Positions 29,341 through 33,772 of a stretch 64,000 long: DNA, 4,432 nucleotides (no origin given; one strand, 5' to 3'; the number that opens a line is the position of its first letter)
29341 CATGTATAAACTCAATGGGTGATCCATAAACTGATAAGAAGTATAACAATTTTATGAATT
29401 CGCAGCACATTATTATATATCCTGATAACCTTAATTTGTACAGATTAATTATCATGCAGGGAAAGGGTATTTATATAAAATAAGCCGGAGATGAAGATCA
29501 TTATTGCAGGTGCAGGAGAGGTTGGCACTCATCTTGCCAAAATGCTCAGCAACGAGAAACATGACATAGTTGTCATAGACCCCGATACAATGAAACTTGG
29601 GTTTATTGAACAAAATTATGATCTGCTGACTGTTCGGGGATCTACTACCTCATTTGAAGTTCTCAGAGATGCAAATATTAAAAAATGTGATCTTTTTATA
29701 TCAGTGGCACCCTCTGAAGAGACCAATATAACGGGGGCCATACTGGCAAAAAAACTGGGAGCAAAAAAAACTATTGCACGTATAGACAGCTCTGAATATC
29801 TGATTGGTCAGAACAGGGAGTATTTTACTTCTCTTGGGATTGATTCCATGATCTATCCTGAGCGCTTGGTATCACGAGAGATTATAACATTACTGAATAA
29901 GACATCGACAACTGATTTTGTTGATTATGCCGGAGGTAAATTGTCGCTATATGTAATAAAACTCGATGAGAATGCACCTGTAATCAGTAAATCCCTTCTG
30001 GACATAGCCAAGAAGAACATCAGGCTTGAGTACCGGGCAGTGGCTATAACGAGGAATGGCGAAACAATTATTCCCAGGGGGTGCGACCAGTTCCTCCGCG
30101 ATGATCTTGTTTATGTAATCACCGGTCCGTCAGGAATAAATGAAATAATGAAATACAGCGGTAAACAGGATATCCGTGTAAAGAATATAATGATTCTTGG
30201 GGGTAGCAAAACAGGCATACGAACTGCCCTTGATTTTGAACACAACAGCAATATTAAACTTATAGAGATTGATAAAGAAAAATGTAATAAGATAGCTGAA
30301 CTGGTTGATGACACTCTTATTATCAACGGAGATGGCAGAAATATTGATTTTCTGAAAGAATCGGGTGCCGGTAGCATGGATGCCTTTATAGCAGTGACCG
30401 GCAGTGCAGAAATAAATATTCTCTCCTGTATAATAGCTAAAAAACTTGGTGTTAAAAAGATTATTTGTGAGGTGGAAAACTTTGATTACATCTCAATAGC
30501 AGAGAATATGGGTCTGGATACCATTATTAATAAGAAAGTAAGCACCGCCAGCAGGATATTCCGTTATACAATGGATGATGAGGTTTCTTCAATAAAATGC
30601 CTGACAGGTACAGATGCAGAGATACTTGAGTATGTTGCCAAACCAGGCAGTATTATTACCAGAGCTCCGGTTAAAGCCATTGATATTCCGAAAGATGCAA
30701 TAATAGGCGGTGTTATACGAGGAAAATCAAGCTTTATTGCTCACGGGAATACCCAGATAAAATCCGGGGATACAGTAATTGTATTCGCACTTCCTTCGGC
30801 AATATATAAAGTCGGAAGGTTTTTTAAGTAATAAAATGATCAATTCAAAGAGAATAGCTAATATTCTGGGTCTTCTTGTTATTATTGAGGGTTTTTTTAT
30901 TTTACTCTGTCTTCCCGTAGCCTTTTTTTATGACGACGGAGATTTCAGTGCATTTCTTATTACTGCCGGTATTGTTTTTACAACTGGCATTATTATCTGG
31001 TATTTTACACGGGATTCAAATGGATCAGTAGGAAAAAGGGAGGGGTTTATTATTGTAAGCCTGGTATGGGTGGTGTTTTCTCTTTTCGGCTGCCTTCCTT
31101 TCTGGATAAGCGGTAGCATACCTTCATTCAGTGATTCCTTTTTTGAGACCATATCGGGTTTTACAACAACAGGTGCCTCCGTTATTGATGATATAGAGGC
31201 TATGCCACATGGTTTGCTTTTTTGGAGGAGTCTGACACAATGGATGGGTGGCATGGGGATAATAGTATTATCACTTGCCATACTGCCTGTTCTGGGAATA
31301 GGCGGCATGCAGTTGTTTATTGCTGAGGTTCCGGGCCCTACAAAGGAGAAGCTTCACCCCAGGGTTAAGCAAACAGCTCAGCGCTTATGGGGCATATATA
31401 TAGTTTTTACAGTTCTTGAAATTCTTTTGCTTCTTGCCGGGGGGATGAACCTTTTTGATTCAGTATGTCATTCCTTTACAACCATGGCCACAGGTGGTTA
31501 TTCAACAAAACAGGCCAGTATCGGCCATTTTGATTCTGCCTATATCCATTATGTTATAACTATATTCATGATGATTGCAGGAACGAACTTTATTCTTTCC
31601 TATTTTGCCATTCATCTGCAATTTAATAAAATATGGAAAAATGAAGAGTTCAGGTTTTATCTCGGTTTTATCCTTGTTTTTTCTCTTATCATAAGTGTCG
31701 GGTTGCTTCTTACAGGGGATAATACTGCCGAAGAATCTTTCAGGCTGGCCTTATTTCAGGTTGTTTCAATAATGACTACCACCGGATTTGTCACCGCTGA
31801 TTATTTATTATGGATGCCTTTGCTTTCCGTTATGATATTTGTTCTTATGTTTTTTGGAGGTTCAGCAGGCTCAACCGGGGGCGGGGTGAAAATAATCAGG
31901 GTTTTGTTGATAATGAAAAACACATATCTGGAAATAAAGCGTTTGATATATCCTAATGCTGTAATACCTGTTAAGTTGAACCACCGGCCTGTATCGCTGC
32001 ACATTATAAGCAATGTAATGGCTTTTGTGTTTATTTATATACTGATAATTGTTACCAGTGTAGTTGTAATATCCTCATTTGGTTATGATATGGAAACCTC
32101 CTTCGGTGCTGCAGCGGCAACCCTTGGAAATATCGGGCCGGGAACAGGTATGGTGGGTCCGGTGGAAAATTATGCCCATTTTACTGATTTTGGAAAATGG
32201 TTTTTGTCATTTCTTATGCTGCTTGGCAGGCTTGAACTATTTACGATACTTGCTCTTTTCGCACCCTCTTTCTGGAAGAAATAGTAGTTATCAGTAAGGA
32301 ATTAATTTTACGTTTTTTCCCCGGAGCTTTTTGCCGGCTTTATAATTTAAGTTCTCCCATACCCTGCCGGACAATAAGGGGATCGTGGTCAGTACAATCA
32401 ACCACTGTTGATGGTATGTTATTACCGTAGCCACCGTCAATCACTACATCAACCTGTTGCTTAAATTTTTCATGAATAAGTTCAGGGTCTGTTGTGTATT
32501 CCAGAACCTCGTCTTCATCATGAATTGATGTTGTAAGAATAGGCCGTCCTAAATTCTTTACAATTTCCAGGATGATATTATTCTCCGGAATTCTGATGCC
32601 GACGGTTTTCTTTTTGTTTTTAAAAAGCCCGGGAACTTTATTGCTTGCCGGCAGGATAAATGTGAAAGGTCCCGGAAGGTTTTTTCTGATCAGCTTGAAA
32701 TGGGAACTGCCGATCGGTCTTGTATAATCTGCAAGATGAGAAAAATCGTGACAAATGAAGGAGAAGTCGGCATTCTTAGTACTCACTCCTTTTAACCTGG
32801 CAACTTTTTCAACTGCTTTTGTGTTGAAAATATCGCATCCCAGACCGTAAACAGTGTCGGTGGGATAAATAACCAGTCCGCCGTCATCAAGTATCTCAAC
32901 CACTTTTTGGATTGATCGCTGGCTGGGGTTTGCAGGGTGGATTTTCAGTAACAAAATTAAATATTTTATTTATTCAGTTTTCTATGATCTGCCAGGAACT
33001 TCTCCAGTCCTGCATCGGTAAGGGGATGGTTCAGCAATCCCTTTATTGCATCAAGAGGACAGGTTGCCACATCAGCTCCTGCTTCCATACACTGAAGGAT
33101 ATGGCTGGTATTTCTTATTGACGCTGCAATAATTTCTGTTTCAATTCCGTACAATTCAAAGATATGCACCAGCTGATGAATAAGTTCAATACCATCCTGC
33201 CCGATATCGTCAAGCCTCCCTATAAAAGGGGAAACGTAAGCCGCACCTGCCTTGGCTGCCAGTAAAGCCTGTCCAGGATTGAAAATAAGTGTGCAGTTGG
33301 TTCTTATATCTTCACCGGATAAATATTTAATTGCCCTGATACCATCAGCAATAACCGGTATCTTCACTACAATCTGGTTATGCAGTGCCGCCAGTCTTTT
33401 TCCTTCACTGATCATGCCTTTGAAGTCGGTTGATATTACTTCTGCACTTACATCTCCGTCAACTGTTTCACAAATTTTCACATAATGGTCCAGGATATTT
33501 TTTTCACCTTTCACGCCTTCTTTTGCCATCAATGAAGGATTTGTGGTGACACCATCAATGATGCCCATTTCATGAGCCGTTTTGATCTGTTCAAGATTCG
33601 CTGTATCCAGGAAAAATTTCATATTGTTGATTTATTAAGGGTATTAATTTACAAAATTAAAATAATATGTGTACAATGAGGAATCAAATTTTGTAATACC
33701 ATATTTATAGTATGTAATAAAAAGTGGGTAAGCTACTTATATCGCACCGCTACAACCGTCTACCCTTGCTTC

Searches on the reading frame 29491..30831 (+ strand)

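Call 87: search_protein_families(library=pfam, proteins=[window:29491-30831:+], max_evalue=0.00001)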
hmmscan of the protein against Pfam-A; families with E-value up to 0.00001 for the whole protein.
window:29491-30831:+ (446 aa): 2 families
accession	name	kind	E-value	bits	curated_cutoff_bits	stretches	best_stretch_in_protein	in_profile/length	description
PF02254.24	TrkA_N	-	1.1e-45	155.1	23.8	2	3-123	1-116/116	TrkA-N domain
PF02080.26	TrkA_C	-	9.6e-21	73.9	27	2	379-445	2-70/71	TrkA-C domain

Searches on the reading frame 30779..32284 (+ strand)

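Call 87: search_protein_families(library=pfam, proteins=[window:30779-32284:+], max_evalue=0.00001)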
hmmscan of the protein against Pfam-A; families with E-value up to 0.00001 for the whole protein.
window:30779-32284:+ (501 aa): 1 family
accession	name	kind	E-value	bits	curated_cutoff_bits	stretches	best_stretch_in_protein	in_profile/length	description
PF02386.22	TrkH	-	2.6e-69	234.4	27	1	63-498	9-499/502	Cation transport protein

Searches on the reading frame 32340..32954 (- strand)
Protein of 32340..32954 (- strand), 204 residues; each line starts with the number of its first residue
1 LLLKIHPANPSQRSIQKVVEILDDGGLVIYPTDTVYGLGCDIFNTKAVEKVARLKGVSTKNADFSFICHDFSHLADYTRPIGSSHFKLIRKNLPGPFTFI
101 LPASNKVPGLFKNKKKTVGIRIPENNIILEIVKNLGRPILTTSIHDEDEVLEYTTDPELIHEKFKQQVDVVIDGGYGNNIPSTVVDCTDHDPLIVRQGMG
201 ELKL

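Call 87: search_protein_families(library=pfam, proteins=[window:32340-32954:-], max_evalue=0.00001)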
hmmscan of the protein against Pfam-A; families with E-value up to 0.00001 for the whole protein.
window:32340-32954:- (204 aa): 1 family
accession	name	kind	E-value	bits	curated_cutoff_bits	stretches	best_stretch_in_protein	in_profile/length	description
PF01300.24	Sua5_yciO_yrdC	-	4e-50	170.2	25.1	1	20-198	1-178/178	Telomere recombination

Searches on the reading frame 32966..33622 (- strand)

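Call 88: search_protein_families(library=pfam, proteins=[window:32966-33622:-], max_evalue=0.00001)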
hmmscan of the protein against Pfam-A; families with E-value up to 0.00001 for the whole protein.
window:32966-33622:- (218 aa): 1 family
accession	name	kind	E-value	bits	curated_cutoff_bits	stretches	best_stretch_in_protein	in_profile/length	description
PF00923.25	TAL_FSA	-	2.4e-60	204.8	27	1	3-212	1-277/285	Transaldolase/Fructose-6-phosphate aldolase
